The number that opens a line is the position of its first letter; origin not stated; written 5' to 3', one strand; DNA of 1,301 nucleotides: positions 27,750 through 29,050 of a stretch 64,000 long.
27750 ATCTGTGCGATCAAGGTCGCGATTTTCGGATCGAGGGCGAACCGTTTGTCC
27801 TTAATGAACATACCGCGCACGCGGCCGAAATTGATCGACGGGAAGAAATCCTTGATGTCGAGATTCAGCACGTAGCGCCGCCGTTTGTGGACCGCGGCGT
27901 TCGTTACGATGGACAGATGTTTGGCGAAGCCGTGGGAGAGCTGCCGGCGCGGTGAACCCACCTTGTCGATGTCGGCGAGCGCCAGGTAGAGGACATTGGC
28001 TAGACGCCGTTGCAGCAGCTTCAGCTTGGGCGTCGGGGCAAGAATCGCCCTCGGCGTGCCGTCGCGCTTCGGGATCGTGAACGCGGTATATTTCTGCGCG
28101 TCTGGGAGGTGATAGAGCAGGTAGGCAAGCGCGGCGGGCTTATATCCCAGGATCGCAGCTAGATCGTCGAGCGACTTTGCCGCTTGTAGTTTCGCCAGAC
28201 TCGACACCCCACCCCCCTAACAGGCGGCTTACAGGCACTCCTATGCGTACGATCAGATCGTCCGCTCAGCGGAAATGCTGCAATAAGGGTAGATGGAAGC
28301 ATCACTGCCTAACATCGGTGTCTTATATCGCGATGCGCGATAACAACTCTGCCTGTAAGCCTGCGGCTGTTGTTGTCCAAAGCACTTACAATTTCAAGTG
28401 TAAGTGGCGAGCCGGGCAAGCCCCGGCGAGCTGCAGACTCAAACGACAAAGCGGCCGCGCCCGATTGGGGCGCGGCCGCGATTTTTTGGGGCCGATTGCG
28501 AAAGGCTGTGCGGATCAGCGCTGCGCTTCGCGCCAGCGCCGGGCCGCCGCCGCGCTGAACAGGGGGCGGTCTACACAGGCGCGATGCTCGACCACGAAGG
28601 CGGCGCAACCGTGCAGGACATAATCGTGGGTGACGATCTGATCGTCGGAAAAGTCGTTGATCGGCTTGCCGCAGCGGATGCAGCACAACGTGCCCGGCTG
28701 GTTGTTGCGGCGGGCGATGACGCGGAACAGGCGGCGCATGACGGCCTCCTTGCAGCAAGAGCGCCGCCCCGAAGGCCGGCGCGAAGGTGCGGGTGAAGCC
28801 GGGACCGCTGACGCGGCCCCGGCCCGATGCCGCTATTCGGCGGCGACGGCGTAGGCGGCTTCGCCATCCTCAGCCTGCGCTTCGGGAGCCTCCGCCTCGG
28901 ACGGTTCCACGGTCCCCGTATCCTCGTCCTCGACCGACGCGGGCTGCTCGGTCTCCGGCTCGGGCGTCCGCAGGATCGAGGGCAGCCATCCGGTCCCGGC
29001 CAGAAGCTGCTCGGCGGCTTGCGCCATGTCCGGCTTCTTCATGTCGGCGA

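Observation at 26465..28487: Retron-type RT fused to a TOPRIM domain, with a candidate msr/msd (a1/a2 inverted repeat) and no separate effector gene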

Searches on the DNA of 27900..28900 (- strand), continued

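Call 44: search_with_rna_model(model_id=R1, sources=[window, L081, L001, L002, L003, L004, L005, L006, L007, L008, L009, L010, L011, L012, L013, L014, L015, L016, L017, L018, L019, L020, L021, L022, L023, L024, L025, L026, L027, L028, L029, L030, L031, L032, L033, L034, L035, L036, L037, L038, L039, L040, L041, L042, L043, L044, L045, L046, L047, L048, L049, L050, L051, L052, L053, L054, L055, L056, L057, L058, L059, L060, L061, L062, L063, L064, L065, L066, L067, L068, L069, L070, L071, L072, L073, L074, L075, L076, L077, L078, L079, L080], max_evalue=0.001, make_alignment=true)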
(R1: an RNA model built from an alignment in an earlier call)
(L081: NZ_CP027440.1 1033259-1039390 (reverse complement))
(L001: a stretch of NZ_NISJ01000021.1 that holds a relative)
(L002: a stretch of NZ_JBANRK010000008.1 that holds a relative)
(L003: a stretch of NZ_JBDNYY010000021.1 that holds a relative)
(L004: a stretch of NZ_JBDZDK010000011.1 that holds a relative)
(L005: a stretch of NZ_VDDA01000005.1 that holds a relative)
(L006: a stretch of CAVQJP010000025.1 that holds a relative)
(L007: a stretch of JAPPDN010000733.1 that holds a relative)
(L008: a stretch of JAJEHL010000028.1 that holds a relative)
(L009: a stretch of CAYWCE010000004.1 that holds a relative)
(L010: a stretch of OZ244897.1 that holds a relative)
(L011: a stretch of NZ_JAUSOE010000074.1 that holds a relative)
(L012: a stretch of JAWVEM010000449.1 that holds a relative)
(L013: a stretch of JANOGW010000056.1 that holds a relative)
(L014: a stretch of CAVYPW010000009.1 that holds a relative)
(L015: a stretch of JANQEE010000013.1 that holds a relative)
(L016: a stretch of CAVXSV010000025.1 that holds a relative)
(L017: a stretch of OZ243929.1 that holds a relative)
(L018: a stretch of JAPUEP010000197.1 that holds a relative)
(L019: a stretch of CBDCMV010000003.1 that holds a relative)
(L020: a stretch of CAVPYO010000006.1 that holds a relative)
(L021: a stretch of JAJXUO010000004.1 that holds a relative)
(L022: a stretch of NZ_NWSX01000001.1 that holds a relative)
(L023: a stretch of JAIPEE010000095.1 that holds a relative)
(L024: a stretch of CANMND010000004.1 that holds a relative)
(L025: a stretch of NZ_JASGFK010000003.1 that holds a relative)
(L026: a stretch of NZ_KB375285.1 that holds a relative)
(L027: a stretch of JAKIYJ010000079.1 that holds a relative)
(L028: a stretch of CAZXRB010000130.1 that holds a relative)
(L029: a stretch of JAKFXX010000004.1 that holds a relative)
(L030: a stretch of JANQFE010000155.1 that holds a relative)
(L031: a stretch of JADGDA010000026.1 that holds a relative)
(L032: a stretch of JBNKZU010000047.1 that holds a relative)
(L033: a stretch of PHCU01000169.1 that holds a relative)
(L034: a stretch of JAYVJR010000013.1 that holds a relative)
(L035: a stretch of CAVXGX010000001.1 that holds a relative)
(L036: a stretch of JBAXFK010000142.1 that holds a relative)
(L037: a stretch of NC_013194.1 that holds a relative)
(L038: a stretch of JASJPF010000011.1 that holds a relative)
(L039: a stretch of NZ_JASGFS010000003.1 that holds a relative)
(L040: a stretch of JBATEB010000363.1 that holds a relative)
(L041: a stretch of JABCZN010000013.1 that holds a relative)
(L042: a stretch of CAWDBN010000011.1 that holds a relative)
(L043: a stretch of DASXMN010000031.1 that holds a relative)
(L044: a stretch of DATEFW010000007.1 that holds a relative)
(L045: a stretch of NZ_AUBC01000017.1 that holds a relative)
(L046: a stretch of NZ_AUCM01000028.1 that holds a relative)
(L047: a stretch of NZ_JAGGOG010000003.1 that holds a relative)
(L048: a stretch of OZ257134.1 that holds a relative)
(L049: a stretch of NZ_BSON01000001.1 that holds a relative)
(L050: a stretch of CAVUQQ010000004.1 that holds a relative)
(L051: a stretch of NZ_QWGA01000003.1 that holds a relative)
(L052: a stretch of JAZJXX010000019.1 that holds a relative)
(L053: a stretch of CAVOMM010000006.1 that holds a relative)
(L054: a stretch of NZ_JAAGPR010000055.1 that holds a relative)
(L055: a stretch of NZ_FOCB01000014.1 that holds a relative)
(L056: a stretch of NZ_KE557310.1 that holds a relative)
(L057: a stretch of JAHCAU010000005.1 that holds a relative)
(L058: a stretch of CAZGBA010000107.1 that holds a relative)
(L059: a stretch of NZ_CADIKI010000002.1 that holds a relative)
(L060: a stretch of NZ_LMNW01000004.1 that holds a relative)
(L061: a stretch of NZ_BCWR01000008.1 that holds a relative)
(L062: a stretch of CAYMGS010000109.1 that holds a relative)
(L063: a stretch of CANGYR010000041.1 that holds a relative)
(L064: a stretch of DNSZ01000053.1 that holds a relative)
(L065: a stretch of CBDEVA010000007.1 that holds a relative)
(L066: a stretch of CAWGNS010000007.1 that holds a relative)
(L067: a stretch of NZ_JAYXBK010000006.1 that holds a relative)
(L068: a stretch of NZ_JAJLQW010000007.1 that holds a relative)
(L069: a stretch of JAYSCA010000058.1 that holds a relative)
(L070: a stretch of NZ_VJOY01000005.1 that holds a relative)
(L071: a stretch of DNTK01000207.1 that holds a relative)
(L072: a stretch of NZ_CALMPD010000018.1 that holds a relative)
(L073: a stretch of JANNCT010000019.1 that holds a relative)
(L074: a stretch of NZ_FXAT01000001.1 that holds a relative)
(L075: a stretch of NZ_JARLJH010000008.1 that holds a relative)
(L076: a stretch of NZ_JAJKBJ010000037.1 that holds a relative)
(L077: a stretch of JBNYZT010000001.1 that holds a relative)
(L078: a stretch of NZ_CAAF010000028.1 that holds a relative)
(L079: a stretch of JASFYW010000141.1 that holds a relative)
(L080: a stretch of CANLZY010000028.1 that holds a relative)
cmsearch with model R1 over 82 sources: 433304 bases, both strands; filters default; matches with E-value up to 0.001: 78.
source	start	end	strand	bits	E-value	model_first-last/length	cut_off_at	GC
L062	492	636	+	115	4.7e-27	1-140/140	no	0.44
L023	1331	1476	+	113.8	9.8e-27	1-140/140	no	0.43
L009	1337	1479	+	113.5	1.1e-26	1-140/140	no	0.5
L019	1333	1479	+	111.9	2.9e-26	1-140/140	no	0.51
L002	1344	1484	+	111.4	3.9e-26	1-140/140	no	0.52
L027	1339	1479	+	110.3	7.8e-26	1-140/140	no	0.38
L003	1344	1484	+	109.1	1.6e-25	1-140/140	no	0.52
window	28223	28364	-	108.1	2.8e-25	1-140/140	no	0.53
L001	1344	1485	+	107.6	3.7e-25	1-140/140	no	0.54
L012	529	668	+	107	5.4e-25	1-140/140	no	0.47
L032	1345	1474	+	105.2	1.5e-24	1-140/140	no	0.47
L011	1336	1479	+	104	3.1e-24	1-140/140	no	0.5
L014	1345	1481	+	103.6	3.9e-24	1-140/140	no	0.5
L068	1347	1480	+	102.2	8.7e-24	1-140/140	no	0.4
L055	1343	1479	+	102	1e-23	1-140/140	no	0.5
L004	76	218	+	101.7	1.2e-23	1-140/140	no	0.52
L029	1344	1480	+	101.5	1.3e-23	1-140/140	no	0.5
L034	1352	1491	+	101.5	1.3e-23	1-140/140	no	0.52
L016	1349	1482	+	101.3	1.5e-23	1-140/140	no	0.48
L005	1336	1481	+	100.5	2.4e-23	1-140/140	no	0.5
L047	1352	1491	+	100.2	2.9e-23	1-140/140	no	0.41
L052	1350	1479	+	99.9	3.4e-23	1-140/140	no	0.49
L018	1339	1485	+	99.2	5e-23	1-140/140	no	0.41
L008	1336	1483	+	99.2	5.1e-23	1-140/140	no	0.41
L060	1354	1489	+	98.8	6.6e-23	1-140/140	no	0.47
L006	1332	1479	+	98.7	7e-23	1-140/140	no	0.52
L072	1331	1476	+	98.7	7.1e-23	1-140/140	no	0.34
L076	1338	1476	+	98.6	7.3e-23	1-140/140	no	0.35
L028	1355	1493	+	97.9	1.1e-22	1-140/140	no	0.6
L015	1340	1482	+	97.7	1.2e-22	1-140/140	no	0.55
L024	1332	1484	+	97.2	1.7e-22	1-140/140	no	0.48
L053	1351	1481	+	97.1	1.8e-22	1-140/140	no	0.49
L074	1360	1487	+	96.4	2.6e-22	1-140/140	no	0.48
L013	1336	1483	+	96.1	3.1e-22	1-140/140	no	0.48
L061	1353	1487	+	96.1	3.1e-22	1-140/140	no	0.53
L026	1345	1479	+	96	3.3e-22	1-140/140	no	0.53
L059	1360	1487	+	95.9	3.5e-22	1-140/140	no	0.5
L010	1337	1483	+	94.9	6.4e-22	1-140/140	no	0.46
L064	1340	1482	+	94.9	6.5e-22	1-140/140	no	0.55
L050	1346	1485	+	94.6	7.5e-22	1-140/140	no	0.53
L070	1349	1477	+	94.3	9.1e-22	1-140/140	no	0.53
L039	1360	1488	+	94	1.1e-21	1-140/140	no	0.54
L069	1325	1479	+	93.6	1.4e-21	1-140/140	no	0.57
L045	1334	1479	+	93.5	1.5e-21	1-140/140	no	0.51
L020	1346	1482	+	92.4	2.8e-21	1-140/140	no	0.51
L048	1354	1483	+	92.3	2.9e-21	1-140/140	no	0.54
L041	1354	1488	+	91.7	4.2e-21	1-140/140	no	0.56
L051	1338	1485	+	91.1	6e-21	1-140/140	no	0.51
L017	1322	1470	+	90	1.1e-20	1-140/140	no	0.5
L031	314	458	+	89.5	1.5e-20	1-140/140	no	0.52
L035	1358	1491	+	89.3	1.7e-20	1-140/140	no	0.56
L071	1345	1490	+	88.8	2.2e-20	1-140/140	no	0.27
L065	1316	1461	+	88.1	3.5e-20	1-140/140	no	0.38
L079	1353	1485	+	87.4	5.1e-20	1-140/140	no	0.46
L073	1349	1479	+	87.4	5.3e-20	1-140/140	no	0.51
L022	1335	1482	+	86.7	7.7e-20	1-140/140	no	0.55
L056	1342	1476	+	86.7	7.9e-20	1-140/140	no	0.53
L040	1342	1479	+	84.6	2.6e-19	1-140/140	no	0.57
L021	1345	1485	+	84.6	2.6e-19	1-140/140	no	0.53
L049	1339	1478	+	84.1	3.5e-19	1-140/140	no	0.54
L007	1168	1319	+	83.4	5.2e-19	1-140/140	no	0.49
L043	1344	1479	+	82.8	7.5e-19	1-140/140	no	0.54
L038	1351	1487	+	82.4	9.6e-19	1-140/140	no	0.5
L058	1354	1484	+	82.4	9.8e-19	1-140/140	no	0.53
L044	1350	1486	+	82.3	1e-18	1-140/140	no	0.55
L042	1337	1476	+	81.4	1.7e-18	1-140/140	no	0.51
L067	1346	1474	+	81.3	1.9e-18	1-140/140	no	0.54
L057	1351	1483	+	81.2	2e-18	1-140/140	no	0.58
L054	1351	1477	+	81.1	2.1e-18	1-140/140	no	0.51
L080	1305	1442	+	79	7.1e-18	1-140/140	no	0.46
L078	1334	1476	+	78.4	9.9e-18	1-140/140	no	0.55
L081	3000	3134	+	77.3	2e-17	1-140/140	no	0.51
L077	1345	1474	+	76.1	3.9e-17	1-140/140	no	0.56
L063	1025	1162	+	74.3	1.1e-16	1-140/140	no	0.51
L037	1353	1488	+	73.2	2.1e-16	1-140/140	no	0.56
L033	1352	1488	+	72.5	3.2e-16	1-140/140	no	0.54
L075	1344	1477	+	69.8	1.6e-15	1-140/140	no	0.52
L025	1356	1482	+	69.4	2e-15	1-140/140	no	0.51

Alignment A5: 78 matches aligned to the model, 171 columns, each read 5' to 3' on its own strand. Consensus structure (alignment columns), stored with it:
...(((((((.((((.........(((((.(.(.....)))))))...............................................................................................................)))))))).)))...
